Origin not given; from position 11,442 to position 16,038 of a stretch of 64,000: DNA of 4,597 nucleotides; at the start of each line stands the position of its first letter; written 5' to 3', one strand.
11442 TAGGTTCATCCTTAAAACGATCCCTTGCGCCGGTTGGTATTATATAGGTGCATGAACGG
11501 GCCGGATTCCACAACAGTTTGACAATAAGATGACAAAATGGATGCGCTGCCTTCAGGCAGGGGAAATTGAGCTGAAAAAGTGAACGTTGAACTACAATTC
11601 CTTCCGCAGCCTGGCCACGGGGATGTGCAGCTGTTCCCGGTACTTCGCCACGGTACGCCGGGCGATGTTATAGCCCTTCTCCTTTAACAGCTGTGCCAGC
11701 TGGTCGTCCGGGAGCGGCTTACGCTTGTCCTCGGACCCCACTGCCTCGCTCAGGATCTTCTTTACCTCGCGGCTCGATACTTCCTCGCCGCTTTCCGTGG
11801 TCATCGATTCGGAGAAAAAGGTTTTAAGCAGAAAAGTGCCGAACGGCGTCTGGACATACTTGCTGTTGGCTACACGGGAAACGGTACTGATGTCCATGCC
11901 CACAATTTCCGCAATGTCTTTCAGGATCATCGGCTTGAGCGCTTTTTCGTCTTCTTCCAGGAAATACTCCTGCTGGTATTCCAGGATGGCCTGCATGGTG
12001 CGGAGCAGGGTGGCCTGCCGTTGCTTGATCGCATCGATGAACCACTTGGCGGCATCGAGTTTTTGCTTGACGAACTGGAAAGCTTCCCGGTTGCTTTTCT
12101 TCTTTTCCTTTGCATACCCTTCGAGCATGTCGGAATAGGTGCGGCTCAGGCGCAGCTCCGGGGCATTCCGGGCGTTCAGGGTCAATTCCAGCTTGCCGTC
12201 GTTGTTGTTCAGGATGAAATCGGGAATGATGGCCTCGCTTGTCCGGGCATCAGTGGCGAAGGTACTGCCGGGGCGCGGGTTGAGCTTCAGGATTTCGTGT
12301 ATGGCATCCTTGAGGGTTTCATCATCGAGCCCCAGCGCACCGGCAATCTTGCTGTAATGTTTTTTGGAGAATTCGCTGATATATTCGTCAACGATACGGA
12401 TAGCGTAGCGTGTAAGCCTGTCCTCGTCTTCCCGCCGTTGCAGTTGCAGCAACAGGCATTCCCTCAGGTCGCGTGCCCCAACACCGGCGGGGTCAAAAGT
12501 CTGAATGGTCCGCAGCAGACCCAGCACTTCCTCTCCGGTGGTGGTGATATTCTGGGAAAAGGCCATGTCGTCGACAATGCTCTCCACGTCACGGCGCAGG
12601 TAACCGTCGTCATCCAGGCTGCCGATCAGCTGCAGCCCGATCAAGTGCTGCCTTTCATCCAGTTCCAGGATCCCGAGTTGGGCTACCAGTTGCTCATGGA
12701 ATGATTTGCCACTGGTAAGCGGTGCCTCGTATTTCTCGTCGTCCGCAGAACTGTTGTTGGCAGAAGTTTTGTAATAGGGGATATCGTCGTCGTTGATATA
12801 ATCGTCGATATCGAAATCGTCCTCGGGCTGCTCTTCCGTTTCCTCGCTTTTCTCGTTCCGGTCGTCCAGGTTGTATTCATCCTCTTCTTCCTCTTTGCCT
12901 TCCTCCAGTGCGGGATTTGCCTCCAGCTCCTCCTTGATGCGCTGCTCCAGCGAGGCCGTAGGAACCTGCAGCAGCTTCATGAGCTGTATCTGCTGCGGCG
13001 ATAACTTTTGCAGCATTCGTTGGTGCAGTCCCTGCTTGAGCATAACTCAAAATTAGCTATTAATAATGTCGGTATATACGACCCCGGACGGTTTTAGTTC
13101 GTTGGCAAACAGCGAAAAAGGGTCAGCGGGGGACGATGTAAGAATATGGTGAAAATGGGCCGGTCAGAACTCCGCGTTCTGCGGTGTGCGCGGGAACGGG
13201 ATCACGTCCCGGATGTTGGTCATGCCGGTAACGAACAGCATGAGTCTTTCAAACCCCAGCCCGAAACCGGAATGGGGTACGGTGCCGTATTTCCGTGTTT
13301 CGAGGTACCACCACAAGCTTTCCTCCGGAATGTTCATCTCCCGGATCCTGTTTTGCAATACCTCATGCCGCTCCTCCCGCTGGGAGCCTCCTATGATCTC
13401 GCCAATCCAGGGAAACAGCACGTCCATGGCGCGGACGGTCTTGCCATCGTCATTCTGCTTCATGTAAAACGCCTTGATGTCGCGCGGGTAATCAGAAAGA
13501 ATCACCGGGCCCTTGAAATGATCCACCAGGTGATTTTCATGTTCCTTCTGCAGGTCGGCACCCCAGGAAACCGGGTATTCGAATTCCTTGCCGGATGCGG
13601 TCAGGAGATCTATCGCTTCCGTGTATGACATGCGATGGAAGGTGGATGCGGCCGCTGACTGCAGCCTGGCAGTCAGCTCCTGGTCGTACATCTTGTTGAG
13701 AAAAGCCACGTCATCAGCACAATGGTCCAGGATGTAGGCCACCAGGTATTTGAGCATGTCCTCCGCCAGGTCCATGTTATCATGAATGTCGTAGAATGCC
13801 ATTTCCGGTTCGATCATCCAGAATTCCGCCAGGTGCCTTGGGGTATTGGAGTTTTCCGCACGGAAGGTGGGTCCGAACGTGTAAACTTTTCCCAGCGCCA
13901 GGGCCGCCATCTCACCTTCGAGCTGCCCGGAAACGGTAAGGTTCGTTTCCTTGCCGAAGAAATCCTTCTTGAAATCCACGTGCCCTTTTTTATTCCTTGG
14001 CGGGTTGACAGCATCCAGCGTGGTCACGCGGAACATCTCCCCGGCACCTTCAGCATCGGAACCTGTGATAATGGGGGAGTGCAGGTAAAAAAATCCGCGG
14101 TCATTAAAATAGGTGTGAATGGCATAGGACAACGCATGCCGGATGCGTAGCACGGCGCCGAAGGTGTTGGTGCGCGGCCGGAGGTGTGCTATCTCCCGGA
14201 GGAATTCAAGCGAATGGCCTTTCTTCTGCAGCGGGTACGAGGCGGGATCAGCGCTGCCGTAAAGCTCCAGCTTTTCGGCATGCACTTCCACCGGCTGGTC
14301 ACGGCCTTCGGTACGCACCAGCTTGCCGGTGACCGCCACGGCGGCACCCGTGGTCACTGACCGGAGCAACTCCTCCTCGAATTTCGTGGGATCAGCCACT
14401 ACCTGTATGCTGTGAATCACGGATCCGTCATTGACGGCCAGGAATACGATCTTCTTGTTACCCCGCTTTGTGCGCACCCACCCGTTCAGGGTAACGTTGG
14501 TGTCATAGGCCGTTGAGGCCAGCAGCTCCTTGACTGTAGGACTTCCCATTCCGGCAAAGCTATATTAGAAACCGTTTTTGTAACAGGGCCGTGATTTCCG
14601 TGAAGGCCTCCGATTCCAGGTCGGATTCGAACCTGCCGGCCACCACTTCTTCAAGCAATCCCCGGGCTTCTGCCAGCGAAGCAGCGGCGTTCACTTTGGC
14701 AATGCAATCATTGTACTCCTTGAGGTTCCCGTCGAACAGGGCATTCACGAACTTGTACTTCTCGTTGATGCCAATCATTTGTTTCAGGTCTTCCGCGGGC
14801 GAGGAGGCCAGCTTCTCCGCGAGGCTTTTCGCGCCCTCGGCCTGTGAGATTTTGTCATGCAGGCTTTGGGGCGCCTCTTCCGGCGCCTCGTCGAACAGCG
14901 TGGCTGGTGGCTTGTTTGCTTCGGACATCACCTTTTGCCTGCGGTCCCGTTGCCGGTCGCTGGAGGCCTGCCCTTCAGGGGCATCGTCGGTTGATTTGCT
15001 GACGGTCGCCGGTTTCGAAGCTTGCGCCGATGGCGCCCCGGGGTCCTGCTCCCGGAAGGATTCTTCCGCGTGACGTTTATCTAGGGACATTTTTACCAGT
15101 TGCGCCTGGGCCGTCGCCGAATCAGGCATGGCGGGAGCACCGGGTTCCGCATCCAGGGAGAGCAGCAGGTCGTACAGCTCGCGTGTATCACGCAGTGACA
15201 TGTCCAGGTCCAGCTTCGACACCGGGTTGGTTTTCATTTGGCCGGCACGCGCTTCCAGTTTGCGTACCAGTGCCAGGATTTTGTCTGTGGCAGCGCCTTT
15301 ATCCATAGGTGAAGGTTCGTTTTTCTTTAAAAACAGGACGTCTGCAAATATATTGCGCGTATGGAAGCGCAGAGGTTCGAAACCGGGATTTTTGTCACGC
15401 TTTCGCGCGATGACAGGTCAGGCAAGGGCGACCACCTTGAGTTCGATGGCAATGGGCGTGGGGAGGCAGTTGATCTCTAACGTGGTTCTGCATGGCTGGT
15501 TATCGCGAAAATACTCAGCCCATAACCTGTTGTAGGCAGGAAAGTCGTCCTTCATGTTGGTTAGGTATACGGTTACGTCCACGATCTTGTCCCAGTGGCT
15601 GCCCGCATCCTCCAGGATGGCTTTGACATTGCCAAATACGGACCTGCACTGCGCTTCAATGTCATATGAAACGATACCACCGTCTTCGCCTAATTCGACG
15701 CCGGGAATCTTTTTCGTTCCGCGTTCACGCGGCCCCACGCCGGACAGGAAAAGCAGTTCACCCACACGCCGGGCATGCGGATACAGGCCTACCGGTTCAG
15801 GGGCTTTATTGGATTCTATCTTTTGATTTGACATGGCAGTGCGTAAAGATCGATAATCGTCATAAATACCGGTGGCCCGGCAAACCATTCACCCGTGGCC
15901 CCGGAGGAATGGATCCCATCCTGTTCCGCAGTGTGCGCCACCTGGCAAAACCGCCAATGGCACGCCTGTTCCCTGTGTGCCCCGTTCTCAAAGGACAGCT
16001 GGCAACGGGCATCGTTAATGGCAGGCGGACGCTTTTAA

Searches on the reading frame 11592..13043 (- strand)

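Call 20: search_protein_families(library=pfam, proteins=[window:11592-13043:-], max_evalue=0.001)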
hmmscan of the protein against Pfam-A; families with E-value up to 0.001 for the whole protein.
window:11592-13043:- (483 aa): 4 families
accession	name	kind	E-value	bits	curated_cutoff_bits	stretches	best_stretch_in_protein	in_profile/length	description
PF04963.19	Sigma54_CBD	-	4.1e-56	190.1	22.9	1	105-303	2-185/185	Sigma-54 factor, core binding domain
PF04552.19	Sigma54_DBD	-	6.2e-55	185.7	22.8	1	323-481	2-159/160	Sigma-54, DNA binding domain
PF00309.25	Sigma54_AID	-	9.8e-14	51.4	23.8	1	3-48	1-46/46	Sigma-54 factor, Activator interacting domain (AID)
PF20432.4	Xre-like-HTH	-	3.9e-05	24.3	25.8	0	9-40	17-48/63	Antitoxin Xre-like helix-turn-helix domain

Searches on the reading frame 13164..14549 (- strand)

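Call 20: search_protein_families(library=pfam, proteins=[window:13164-14549:-], max_evalue=0.001)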
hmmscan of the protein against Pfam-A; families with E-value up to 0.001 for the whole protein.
window:13164-14549:- (461 aa): 2 families
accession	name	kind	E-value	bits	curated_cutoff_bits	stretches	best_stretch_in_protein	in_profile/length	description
PF00152.25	tRNA-synt_2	-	7.6e-63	212.9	25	1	120-455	8-307/308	tRNA synthetases class II (D, K and N)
PF01336.31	tRNA_anti-codon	-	4.1e-15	55.9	27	1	19-96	1-74/75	OB-fold nucleic acid binding domain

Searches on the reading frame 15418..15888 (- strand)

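Call 20: search_protein_families(library=pfam, proteins=[window:15418-15888:-], max_evalue=0.001)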
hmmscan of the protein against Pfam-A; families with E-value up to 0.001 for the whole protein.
window:15418-15888:- (156 aa): 1 family
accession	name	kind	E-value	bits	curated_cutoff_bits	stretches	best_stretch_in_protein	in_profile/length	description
PF01042.26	Ribonuc_L-PSP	-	4.2e-25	88.5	27.3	1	28-155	3-120/121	Endoribonuclease L-PSP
